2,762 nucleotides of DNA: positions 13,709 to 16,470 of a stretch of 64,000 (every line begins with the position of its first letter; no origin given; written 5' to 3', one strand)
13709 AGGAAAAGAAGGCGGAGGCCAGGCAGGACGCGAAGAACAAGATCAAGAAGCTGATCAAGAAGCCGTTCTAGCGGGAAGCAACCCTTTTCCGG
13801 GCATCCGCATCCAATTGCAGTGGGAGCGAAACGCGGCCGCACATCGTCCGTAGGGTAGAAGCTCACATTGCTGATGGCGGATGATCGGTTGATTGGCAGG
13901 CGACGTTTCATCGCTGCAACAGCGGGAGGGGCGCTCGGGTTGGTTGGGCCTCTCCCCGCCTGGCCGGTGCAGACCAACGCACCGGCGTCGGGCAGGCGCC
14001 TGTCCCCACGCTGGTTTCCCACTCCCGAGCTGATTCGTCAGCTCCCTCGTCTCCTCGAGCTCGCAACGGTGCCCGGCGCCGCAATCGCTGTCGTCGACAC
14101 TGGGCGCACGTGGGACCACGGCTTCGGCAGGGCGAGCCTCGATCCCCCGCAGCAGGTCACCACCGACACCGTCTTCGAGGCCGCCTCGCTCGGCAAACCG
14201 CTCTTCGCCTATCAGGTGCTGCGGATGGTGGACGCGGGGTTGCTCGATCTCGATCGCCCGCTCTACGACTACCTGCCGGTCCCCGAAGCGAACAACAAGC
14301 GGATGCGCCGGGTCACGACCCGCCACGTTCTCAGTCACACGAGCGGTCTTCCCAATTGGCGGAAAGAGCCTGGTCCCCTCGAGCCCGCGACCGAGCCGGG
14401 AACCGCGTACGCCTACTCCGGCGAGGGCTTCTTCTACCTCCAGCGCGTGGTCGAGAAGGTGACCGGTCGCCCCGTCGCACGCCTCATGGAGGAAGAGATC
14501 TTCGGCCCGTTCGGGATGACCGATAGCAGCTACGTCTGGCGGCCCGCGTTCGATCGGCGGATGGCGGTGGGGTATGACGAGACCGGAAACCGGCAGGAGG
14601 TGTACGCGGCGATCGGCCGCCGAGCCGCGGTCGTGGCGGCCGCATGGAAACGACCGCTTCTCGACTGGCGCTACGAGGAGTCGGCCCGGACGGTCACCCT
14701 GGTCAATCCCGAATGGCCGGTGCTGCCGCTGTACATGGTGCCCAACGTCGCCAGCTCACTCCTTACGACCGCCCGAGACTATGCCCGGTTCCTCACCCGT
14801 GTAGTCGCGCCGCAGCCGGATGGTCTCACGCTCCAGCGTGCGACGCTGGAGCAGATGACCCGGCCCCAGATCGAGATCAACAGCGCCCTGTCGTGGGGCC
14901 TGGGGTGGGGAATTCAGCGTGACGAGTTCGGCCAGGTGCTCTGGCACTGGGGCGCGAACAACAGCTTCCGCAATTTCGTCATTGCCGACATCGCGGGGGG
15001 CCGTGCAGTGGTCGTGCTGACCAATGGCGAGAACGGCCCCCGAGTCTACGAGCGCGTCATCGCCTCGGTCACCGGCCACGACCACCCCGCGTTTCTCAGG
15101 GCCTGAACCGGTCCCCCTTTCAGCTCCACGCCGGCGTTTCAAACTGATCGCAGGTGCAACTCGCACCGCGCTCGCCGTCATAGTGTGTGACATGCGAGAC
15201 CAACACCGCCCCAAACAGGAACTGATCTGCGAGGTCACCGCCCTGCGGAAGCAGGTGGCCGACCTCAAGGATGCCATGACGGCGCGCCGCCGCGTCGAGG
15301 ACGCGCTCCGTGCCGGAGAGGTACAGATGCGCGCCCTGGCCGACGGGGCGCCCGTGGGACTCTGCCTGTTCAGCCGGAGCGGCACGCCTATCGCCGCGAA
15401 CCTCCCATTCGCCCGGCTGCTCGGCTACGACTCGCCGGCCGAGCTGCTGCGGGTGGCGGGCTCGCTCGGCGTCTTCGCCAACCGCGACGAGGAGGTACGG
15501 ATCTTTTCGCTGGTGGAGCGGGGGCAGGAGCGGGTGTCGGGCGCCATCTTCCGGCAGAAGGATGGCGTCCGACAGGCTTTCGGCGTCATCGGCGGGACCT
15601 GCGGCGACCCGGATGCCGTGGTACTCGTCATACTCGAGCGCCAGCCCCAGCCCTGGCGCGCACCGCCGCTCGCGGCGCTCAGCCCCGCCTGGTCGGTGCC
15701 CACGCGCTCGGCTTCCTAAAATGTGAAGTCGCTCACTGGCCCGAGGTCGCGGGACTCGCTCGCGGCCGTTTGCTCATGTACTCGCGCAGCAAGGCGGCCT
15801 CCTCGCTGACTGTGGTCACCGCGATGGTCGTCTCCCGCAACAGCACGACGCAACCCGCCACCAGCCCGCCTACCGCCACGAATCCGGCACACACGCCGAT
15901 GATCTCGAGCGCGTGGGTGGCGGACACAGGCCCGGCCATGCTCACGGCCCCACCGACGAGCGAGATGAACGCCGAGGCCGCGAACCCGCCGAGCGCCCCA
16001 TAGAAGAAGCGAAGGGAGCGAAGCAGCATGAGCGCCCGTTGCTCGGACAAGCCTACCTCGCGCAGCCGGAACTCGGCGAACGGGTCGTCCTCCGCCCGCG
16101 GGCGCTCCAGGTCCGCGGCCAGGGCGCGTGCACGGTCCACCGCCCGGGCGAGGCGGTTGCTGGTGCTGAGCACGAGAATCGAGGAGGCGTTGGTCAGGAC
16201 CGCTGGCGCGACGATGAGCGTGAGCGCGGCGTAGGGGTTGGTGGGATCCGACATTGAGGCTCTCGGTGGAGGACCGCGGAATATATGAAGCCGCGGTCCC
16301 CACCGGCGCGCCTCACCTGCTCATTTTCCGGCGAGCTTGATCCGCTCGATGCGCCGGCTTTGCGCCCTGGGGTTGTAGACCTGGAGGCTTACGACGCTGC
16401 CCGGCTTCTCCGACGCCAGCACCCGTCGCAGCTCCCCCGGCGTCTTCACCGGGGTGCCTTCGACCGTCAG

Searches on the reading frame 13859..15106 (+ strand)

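Call 44: search_protein_families(library=pfam, proteins=[window:13859-15106:+], max_evalue=0.0001)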
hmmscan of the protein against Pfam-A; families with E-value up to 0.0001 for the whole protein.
window:13859-15106:+ (415 aa): 2 families
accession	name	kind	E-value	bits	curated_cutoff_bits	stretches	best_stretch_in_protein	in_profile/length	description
PF00144.29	Beta-lactamase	-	1e-56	193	27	1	70-395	13-315/329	Beta-lactamase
PF13354.11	Beta-lactamase2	-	7.9e-05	22.5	22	0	100-135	15-50/214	Beta-lactamase enzyme family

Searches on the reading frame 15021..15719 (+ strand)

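Call 44: search_protein_families(library=pfam, proteins=[window:15021-15719:+], max_evalue=0.0001)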
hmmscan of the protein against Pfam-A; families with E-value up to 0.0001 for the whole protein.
window:15021-15719:+ (232 aa): 1 family
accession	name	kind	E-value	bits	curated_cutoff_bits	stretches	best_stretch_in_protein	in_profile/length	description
PF13188.13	PAS_8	-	8.3e-05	22.8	21.8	0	103-147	3-45/65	PAS domain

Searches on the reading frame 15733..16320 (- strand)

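Call 44: search_protein_families(library=pfam, proteins=[window:15733-16320:-], max_evalue=0.0001)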
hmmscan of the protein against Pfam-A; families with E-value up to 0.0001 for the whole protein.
window:15733-16320:- (195 aa): 1 family
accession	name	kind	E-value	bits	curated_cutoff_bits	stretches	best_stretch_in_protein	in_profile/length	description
PF11026.13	DUF2721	-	3.7e-14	53.2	28.3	1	37-171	2-127/129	Protein of unknown function (DUF2721)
